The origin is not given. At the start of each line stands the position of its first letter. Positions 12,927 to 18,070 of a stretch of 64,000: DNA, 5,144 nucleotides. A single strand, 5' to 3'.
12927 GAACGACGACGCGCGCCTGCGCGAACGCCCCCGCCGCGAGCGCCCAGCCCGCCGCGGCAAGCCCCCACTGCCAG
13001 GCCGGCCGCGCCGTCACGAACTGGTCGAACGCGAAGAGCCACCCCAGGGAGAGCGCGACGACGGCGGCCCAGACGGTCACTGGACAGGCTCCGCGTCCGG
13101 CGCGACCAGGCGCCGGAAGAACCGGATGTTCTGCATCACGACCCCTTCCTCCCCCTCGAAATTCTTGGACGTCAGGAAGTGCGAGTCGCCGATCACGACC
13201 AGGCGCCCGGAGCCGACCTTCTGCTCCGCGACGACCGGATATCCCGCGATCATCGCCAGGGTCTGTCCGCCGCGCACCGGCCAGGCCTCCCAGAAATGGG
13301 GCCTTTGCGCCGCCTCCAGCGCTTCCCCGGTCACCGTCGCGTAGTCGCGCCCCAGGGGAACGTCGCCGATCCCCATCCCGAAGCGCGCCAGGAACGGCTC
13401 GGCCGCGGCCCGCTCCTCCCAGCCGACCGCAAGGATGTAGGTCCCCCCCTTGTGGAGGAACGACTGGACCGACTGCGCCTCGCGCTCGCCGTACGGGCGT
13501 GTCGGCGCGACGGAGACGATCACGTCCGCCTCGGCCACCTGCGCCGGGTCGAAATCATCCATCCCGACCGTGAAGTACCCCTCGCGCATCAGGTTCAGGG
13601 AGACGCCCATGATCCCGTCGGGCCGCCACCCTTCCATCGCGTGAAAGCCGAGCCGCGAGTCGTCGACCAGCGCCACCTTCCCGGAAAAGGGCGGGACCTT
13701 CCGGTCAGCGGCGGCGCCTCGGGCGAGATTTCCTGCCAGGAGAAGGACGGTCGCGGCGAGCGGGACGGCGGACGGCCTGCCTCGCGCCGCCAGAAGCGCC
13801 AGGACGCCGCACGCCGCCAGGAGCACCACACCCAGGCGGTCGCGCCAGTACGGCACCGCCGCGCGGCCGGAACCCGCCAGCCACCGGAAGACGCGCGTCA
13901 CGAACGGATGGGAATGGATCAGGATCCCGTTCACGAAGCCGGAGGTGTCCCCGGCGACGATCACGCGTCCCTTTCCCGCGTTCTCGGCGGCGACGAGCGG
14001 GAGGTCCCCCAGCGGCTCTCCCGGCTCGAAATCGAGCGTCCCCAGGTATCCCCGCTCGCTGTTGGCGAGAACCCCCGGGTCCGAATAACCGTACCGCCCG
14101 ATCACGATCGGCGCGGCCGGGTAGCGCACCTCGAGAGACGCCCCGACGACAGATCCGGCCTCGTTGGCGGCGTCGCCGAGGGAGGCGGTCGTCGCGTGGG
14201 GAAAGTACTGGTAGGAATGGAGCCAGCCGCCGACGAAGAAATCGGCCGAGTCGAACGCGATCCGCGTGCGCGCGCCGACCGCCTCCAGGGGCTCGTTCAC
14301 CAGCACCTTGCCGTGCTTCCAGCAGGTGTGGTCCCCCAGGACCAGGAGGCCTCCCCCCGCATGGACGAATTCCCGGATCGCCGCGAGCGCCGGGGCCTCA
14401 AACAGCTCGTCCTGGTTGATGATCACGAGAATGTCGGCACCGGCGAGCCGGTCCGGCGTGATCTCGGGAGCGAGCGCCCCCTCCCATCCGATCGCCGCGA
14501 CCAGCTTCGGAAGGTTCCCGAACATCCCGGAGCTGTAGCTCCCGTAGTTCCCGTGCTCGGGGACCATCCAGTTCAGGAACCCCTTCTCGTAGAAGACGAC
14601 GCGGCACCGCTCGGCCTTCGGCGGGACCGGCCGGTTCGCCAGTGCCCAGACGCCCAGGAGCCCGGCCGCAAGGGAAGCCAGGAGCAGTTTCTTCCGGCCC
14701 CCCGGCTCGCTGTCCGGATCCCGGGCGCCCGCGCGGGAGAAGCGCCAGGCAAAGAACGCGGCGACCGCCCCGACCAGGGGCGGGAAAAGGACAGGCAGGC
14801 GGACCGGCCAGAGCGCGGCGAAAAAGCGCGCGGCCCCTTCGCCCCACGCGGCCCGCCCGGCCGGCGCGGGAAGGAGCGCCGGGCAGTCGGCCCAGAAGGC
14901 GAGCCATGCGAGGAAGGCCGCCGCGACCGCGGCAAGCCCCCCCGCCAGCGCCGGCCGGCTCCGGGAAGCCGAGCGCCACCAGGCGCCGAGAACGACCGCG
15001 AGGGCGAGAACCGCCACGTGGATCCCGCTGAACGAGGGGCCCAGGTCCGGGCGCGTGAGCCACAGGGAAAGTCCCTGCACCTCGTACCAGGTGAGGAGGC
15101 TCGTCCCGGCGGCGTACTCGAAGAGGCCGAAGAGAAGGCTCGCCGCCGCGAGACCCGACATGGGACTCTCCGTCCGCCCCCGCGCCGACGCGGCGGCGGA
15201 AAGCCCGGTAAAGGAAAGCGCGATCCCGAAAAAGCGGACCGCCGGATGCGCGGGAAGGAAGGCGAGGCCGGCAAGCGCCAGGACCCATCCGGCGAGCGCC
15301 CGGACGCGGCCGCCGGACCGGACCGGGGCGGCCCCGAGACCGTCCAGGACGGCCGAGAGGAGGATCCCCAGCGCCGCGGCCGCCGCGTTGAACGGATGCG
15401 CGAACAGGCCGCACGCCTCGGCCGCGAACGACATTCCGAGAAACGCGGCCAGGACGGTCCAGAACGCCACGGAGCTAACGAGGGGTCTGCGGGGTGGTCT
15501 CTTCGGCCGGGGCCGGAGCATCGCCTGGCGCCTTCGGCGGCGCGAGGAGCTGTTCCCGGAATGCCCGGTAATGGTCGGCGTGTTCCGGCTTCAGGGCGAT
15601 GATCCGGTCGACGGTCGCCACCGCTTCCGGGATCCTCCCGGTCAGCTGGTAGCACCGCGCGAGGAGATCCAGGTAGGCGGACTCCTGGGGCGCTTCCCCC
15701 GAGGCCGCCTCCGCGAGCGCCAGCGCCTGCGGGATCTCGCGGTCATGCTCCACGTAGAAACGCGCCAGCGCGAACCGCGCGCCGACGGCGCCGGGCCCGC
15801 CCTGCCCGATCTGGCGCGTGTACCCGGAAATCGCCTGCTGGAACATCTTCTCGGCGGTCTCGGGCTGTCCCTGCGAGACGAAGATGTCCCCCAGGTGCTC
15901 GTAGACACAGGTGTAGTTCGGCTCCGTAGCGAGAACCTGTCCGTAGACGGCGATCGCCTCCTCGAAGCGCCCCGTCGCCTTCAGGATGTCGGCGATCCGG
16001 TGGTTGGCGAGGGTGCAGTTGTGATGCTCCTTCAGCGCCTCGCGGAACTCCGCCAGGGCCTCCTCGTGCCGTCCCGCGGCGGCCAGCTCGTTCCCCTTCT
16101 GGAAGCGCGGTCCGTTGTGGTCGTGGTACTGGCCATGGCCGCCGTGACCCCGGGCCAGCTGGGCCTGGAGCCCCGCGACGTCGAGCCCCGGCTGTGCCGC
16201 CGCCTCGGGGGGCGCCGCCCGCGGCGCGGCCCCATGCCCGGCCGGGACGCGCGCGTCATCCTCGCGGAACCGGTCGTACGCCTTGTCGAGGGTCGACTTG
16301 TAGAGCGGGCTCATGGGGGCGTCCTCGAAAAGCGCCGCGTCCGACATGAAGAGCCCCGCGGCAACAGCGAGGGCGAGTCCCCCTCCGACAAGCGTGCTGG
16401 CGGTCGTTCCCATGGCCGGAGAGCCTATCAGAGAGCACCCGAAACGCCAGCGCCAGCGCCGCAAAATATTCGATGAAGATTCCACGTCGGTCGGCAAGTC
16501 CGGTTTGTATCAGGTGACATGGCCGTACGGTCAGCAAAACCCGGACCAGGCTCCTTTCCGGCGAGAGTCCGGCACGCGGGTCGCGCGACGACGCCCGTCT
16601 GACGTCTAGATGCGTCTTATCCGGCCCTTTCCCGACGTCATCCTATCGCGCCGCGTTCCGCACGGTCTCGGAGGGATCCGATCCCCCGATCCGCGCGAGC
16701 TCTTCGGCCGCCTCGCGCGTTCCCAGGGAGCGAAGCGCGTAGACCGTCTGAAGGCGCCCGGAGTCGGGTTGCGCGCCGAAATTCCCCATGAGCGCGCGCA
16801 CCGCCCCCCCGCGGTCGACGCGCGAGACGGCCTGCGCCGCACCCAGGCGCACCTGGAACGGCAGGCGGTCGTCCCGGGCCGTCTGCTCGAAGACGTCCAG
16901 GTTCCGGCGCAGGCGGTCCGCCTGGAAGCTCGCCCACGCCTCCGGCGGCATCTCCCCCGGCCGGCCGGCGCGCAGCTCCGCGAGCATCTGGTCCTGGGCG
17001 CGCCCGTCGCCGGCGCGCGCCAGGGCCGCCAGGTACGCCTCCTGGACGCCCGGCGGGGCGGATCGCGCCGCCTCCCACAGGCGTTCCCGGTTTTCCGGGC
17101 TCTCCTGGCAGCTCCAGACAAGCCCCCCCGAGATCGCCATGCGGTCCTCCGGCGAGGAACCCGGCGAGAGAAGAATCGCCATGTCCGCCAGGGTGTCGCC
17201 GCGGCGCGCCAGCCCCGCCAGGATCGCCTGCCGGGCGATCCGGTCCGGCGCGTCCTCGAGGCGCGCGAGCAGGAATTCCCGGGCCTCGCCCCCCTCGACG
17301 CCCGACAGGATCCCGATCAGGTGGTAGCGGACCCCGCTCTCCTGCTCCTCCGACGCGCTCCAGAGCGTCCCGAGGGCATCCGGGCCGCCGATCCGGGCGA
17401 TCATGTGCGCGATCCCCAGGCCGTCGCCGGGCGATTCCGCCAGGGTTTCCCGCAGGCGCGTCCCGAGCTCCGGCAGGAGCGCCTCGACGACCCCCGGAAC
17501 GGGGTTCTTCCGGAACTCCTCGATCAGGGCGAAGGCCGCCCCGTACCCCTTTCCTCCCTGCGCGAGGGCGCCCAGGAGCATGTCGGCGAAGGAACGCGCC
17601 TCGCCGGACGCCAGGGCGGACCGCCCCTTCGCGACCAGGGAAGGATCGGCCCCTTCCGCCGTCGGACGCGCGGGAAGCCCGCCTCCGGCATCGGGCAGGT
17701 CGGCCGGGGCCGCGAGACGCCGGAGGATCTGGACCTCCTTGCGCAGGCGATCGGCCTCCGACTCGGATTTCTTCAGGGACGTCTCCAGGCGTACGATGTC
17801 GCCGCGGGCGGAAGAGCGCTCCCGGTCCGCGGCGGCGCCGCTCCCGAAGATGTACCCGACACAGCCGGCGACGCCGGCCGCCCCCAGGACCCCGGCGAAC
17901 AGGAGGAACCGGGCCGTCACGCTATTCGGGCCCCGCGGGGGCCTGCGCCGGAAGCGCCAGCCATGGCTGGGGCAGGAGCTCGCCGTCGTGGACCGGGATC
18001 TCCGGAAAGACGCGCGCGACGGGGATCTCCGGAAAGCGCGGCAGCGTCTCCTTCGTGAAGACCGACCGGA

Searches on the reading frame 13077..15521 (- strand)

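Call 9: search_protein_families(library=pfam, proteins=[window:13077-15521:-], max_evalue=0.001)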
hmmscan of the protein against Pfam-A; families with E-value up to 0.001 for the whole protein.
window:13077-15521:- (814 aa): 3 families
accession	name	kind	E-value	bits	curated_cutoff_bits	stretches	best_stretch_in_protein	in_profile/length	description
PF14258.12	DUF4350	-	1.1e-13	52.3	30.4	2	634-787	6-167/181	Domain of unknown function (DUF4350)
PF23355.1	IFT52_GIFT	-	7.7e-08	32.1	27.2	0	353-400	37-84/246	IFT52 GIFT domain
PF09822.16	ABC_transp_aux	-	4.8e-07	29.7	34.7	0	360-398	44-82/288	ABC-type uncharacterized transport system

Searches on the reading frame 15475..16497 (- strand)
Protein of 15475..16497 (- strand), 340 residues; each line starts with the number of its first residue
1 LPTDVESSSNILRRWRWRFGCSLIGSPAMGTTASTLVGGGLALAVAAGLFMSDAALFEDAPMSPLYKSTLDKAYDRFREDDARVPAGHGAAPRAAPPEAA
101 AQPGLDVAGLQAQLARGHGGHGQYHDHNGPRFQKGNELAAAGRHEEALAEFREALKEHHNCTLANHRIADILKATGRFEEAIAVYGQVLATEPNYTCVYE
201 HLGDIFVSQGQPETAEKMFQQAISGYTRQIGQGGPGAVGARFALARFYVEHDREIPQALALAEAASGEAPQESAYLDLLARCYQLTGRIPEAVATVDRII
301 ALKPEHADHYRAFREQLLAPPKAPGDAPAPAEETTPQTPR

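Call 9: search_protein_families(library=pfam, proteins=[window:15475-16497:-], max_evalue=0.001)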
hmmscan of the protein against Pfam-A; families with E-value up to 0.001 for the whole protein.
window:15475-16497:- (340 aa): 20 families
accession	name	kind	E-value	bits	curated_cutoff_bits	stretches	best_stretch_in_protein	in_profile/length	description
PF14559.12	TPR_19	-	4e-25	88.4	25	4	138-194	1-57/68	Tetratricopeptide repeat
PF13424.12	TPR_12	-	1.1e-18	67.6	30.1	3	164-227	5-76/77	Tetratricopeptide repeat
PF07719.23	TPR_2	-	1.2e-17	62.9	27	0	164-195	3-34/34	Tetratricopeptide repeat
PF13181.12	TPR_8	-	7.3e-15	54.2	25.7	0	164-194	3-33/34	Tetratricopeptide repeat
PF13428.12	TPR_14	-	1.3e-14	53.6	23.5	0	133-170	6-43/44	Tetratricopeptide repeat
PF00515.34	TPR_1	-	1.9e-14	53.2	27.8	0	132-160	5-33/34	Tetratricopeptide repeat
PF13432.12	TPR_16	-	2.7e-14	53.7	32.7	1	133-187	2-56/65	Tetratricopeptide repeat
PF13176.12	TPR_7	-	1.5e-12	47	27.9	0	166-194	3-31/36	Tetratricopeptide repeat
PF13414.12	TPR_11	-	1.6e-11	44.1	26.8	1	170-210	2-42/42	TPR repeat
PF13374.12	TPR_10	-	6.6e-09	35.9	27.5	0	199-228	5-34/42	Tetratricopeptide repeat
PF13174.12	TPR_6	-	9.7e-09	35.8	26.3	0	167-194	5-32/33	Tetratricopeptide repeat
PF13431.12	TPR_17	-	2.7e-07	30.8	24.4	0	185-216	2-33/34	Tetratricopeptide repeat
PF24575.1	TPR_Slam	-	4.1e-07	30.8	35.2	0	166-219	51-104/104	Surface lipoprotein assembly modifier, N-terminal TPR repeats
PF09976.15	TPR_21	-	4.4e-07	30.3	25.5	1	140-227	88-177/193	Tetratricopeptide repeat-like domain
PF11846.14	Wzy_C_2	-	7.3e-05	23.3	28.5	0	240-313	114-186/191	Virulence factor membrane-bound polymerase, C-terminal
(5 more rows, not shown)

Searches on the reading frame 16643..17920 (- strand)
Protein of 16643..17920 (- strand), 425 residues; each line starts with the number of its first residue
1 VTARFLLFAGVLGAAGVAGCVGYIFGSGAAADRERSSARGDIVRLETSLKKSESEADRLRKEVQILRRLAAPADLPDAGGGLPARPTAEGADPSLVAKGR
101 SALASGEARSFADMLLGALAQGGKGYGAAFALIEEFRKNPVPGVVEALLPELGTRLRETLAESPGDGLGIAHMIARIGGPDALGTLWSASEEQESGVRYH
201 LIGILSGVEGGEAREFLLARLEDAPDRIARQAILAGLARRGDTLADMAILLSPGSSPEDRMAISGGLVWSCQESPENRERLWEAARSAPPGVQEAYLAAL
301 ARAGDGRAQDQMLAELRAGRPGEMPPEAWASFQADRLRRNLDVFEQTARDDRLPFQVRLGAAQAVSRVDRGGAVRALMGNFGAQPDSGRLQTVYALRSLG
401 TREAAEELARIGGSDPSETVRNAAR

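Call 28: search_protein_families(library=pfam, proteins=[window:16643-17920:-], max_evalue=0.0001)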
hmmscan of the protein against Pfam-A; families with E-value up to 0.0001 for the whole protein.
window:16643-17920:- (425 aa): 1 family
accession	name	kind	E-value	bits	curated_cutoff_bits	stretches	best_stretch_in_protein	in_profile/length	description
PF13646.12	HEAT_2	-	2.4e-11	44.2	27.7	1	170-238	20-88/88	HEAT repeats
